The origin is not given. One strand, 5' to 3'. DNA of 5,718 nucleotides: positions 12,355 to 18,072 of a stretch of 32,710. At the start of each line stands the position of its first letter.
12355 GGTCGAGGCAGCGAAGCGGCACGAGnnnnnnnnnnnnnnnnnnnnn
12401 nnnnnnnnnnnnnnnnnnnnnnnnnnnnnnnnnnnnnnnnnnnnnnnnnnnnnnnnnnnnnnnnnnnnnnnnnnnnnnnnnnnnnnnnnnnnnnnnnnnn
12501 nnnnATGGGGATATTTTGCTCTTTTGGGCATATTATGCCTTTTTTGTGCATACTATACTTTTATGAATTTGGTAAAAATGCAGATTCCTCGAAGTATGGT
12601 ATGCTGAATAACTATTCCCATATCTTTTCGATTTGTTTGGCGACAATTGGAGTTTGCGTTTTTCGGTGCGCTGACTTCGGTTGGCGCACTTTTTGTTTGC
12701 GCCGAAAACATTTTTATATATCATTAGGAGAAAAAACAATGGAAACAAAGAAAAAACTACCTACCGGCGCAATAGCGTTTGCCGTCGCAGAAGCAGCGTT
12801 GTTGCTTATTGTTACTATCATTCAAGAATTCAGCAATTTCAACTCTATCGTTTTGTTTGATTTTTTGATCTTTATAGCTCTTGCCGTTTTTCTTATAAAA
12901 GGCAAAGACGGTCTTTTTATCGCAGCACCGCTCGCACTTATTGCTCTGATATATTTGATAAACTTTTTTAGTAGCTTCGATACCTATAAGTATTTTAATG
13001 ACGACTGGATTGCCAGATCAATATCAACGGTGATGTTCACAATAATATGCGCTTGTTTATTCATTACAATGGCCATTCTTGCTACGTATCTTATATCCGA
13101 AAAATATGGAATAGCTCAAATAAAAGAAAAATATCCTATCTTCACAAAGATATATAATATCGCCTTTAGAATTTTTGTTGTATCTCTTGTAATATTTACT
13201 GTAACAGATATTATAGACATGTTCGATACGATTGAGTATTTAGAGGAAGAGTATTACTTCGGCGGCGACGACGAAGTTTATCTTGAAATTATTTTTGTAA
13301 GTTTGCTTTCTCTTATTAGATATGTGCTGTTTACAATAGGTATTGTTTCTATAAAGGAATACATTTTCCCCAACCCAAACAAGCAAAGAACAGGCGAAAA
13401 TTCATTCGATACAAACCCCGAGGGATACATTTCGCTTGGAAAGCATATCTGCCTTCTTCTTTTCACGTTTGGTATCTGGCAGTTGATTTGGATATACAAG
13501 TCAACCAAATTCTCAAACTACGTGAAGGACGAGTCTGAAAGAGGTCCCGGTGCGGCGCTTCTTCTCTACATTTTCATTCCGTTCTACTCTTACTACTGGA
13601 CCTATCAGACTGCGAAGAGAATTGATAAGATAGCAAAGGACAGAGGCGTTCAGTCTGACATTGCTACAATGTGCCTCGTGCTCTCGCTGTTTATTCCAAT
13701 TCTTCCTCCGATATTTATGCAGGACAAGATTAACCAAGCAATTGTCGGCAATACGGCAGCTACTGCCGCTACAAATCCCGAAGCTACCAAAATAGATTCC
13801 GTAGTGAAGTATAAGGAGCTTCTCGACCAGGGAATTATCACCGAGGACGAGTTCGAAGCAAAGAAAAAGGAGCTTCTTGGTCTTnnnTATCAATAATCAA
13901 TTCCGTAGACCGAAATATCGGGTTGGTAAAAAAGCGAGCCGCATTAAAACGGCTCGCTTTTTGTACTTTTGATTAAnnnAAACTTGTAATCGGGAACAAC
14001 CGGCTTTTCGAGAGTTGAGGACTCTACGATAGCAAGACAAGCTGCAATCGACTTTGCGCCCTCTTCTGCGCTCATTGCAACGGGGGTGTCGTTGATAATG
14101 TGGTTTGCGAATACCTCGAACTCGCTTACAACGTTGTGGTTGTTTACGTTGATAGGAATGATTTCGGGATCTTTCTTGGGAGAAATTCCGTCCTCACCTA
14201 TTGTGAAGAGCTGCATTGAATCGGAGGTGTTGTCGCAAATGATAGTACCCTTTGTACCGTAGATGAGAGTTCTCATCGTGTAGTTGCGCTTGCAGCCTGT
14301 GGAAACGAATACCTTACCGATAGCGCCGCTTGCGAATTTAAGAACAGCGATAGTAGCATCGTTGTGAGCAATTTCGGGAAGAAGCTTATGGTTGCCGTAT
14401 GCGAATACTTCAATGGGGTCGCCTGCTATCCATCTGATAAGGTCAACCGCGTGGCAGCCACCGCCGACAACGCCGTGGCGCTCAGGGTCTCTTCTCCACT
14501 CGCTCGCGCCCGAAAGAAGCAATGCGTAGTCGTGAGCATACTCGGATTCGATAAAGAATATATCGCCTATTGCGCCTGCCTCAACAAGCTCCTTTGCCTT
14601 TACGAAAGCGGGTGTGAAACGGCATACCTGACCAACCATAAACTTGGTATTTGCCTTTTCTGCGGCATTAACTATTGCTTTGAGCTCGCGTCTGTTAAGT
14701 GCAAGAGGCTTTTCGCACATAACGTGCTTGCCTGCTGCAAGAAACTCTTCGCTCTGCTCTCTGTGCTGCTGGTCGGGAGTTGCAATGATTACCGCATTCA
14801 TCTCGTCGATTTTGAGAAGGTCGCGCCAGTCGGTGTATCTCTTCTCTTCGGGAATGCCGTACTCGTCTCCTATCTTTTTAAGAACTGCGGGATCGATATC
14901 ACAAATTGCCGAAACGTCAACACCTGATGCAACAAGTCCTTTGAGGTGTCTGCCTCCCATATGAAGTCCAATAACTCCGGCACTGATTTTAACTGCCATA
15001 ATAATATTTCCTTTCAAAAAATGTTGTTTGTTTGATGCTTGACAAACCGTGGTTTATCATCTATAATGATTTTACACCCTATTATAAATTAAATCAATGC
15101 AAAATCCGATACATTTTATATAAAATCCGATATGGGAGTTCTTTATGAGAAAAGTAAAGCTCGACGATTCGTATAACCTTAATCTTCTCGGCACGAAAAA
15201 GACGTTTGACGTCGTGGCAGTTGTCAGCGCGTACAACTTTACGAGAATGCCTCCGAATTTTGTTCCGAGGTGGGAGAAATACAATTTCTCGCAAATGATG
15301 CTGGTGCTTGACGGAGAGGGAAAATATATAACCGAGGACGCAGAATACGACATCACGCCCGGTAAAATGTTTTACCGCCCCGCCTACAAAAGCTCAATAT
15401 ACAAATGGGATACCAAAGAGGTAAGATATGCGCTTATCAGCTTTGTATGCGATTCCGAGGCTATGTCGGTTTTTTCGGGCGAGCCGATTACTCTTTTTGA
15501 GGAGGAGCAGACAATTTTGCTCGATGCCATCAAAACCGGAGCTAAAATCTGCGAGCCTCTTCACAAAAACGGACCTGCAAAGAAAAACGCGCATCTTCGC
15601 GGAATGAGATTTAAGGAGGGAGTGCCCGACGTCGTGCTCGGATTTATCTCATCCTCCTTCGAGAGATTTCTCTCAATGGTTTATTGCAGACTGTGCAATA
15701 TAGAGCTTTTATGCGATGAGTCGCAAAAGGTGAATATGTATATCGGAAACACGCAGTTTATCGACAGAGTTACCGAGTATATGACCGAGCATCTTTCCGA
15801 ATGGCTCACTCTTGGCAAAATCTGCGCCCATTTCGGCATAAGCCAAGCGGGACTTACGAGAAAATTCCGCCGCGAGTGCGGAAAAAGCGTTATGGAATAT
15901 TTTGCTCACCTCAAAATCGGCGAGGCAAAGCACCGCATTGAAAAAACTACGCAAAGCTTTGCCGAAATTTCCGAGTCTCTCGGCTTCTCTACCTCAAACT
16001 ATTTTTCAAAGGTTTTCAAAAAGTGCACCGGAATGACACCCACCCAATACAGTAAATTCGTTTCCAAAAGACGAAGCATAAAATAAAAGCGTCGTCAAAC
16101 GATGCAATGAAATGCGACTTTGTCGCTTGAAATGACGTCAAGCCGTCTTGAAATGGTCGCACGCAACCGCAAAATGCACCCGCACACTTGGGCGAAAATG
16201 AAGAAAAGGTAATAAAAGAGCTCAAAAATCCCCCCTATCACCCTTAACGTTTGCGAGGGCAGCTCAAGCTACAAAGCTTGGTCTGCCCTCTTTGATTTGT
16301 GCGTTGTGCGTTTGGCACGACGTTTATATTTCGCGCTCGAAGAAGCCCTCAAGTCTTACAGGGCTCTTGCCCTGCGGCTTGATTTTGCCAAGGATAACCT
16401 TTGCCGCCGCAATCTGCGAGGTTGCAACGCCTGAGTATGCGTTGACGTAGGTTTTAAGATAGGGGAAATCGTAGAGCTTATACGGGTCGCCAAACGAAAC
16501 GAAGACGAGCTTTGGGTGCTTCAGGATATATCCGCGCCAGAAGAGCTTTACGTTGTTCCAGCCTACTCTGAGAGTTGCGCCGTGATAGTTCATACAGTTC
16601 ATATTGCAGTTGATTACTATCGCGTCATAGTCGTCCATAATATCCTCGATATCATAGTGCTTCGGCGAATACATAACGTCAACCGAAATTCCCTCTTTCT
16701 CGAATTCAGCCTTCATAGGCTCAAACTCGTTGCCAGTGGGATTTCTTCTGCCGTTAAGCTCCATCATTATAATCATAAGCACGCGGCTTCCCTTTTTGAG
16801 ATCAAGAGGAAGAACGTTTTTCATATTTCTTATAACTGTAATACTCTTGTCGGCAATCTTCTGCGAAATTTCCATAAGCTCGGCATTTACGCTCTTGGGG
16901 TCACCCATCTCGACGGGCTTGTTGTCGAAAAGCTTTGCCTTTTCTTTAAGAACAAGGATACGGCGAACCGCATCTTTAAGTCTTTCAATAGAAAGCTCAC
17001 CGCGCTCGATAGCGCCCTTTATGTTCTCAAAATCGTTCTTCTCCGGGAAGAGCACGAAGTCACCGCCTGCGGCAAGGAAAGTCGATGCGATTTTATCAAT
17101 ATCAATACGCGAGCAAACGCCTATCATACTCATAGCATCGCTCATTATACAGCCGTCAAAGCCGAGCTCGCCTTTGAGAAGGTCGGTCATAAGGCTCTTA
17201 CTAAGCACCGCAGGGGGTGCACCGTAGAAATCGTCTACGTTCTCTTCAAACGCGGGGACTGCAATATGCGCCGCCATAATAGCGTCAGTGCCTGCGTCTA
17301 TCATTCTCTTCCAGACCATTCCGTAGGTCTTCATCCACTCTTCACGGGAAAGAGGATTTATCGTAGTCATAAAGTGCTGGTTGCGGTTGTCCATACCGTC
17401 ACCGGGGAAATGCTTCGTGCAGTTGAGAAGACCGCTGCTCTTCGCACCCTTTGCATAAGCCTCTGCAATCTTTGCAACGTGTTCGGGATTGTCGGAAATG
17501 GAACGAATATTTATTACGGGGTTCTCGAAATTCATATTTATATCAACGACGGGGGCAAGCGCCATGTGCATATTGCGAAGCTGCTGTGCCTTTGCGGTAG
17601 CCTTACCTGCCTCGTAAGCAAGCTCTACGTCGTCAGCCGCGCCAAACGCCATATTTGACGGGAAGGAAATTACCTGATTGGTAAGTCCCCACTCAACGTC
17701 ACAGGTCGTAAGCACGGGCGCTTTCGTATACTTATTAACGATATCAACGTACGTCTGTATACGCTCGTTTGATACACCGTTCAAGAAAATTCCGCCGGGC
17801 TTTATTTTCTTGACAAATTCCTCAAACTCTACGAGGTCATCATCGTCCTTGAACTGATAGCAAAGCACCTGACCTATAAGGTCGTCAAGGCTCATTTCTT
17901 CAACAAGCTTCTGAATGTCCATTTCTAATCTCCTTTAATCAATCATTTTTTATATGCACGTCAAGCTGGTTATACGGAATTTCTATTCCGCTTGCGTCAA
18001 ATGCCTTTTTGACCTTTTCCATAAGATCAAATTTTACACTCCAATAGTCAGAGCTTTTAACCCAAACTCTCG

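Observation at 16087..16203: Array A: GC-rich hairpins with unrelated stem sequences separated by a conserved WTGAAAT heptamer, directly 3' of a stop codon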

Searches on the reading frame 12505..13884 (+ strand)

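Call 15: search_protein_families(library=pfam, proteins=[window:12505-13884:+])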
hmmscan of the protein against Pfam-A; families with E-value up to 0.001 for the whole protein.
window:12505-13884:+ (460 aa): 2 families
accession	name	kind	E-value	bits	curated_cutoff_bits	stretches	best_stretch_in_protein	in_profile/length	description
PF14018.11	DUF4234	-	2.1e-12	47.4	25.3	1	310-374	2-69/70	Domain of unknown function (DUF4234)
PF09851.14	SHOCT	-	8.6e-10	38.5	27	1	435-458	5-28/28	Short C-terminal domain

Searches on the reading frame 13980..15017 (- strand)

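Call 15: search_protein_families(library=pfam, proteins=[window:13980-15017:-])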
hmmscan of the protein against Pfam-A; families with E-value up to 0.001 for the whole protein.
window:13980-15017:- (346 aa): 4 families
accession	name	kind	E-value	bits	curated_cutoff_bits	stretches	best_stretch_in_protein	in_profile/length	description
PF22725.1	GFO_IDH_MocA_C3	-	6.1e-25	88.1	27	1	138-259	1-123/124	GFO/IDH/MocA C-terminal domain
PF01408.29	GFO_IDH_MocA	-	9.9e-25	88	24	1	12-129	2-119/120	Oxidoreductase family, NAD-binding Rossmann fold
PF02894.22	GFO_IDH_MocA_C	-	4e-21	76.3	22.9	1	142-340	1-216/218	Oxidoreductase family, C-terminal alpha/beta domain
PF03447.22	NAD_binding_3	-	1.5e-06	29.3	24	1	31-128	20-115/116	Homoserine dehydrogenase, NAD binding domain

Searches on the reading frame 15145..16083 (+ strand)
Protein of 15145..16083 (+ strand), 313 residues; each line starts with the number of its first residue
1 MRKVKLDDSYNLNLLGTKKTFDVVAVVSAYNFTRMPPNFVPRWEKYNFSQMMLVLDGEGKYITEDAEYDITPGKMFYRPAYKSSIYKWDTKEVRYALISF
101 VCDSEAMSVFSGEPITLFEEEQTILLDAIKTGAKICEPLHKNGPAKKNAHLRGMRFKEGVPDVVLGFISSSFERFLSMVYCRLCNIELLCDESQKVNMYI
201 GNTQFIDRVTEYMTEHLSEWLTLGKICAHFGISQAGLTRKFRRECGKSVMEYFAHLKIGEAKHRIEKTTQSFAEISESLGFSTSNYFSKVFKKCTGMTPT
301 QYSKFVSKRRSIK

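Call 15: search_protein_families(library=pfam, proteins=[window:15145-16083:+])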
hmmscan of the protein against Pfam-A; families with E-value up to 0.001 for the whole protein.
window:15145-16083:+ (313 aa): 2 families
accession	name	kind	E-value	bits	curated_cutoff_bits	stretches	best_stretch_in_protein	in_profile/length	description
PF12833.13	HTH_18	-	8.1e-20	71.3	33.6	1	226-304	1-79/80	Helix-turn-helix domain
PF00165.29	HTH_AraC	-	5.8e-17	61.8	26.6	2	267-302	6-40/42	Bacterial regulatory helix-turn-helix proteins, AraC family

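Call 19: find_encoding_contigs(protein=window:15145-16083:+, flank=10000, max_places=10)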
Protein window:15145-16083:+ (313 aa): no gene with exactly this product is on record in the collection.

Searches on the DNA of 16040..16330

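Call 8: search_rna_families(source=window, start=16040, end=16330, threshold=evalue, max_evalue=10, show_alignments=4)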
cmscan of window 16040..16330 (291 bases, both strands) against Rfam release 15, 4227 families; matches with E-value up to 10: 2.
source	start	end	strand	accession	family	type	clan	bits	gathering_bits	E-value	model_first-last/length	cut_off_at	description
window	16081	16159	+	RF01706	Gut-1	Gene; sRNA;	-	28.8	50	0.00072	1-77/77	no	Gut-1 RNA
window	16086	16197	+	RF03007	Mahella-1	Gene; sRNA;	-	11.3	70.7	7.5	1-114/114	no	Mahella-1 RNA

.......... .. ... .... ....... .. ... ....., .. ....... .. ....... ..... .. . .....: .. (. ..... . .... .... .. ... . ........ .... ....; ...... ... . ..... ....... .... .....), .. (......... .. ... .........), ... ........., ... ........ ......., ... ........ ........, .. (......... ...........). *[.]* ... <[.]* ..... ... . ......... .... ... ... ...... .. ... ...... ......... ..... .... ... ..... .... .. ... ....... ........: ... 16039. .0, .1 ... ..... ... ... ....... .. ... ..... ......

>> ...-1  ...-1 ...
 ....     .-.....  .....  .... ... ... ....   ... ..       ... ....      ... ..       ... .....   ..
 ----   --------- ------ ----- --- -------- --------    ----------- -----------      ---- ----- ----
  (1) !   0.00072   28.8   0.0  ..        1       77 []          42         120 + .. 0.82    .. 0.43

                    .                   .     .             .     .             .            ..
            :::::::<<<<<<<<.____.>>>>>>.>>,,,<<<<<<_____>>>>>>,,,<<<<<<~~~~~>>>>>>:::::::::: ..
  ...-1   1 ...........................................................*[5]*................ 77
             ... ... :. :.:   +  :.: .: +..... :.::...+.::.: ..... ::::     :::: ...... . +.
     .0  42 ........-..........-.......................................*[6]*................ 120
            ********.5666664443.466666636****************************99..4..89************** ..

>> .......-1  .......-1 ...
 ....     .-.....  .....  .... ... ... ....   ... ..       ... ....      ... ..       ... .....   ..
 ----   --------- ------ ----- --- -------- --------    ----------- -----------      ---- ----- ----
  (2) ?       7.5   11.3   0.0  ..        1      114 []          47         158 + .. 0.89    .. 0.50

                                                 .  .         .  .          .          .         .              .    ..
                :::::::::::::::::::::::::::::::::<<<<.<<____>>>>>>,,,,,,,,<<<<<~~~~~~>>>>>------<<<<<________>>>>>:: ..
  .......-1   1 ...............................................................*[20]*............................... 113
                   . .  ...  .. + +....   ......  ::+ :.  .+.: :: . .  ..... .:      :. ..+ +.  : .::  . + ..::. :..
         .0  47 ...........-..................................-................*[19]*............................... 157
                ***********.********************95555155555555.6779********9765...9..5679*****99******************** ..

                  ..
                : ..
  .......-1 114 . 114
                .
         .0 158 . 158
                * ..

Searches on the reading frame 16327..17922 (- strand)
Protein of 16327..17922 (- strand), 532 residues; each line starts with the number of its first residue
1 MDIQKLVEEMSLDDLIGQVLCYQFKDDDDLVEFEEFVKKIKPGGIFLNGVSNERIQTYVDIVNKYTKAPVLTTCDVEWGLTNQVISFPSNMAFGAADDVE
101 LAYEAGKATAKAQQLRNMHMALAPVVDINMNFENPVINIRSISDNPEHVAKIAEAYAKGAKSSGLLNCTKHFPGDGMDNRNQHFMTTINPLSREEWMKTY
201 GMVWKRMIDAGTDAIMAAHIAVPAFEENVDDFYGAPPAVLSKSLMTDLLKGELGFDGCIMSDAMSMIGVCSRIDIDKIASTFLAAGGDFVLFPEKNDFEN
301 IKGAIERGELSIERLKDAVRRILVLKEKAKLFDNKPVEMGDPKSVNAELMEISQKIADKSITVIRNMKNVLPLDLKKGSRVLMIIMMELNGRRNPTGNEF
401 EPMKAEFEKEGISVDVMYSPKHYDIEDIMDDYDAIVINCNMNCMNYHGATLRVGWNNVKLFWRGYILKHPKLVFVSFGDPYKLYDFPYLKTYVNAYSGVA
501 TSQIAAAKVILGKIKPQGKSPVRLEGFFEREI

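Call 15: search_protein_families(library=pfam, proteins=[window:16327-17922:-])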
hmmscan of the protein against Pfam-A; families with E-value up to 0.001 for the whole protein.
window:16327-17922:- (532 aa): 2 families
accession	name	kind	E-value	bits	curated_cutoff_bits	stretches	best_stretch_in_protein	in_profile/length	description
PF00933.27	Glyco_hydro_3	-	4e-58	197.8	27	1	12-324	2-315/316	Glycosyl hydrolase family 3 N terminal domain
PF01915.27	Glyco_hydro_3_C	-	0.00062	20.2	31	0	362-523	2-168/200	Glycosyl hydrolase family 3 C-terminal domain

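Call 40: find_related_loci(query=window:16327-17922:-, collection=metagenome_contigs, flank=3000)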
Query window:16327-17922:- (532 aa) in metagenome_contigs; peptide patterns used: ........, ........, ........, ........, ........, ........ (x = any residue, [..] = any of these).
67 stretches matched a pattern; 2 encode a relative of the query (tblastn E <= 1e-3); 2 distinct loci.
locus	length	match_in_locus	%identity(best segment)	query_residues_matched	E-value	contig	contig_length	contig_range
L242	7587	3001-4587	45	1-531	2e-155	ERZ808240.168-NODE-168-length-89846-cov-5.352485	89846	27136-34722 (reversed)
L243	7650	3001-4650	28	2-522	2e-71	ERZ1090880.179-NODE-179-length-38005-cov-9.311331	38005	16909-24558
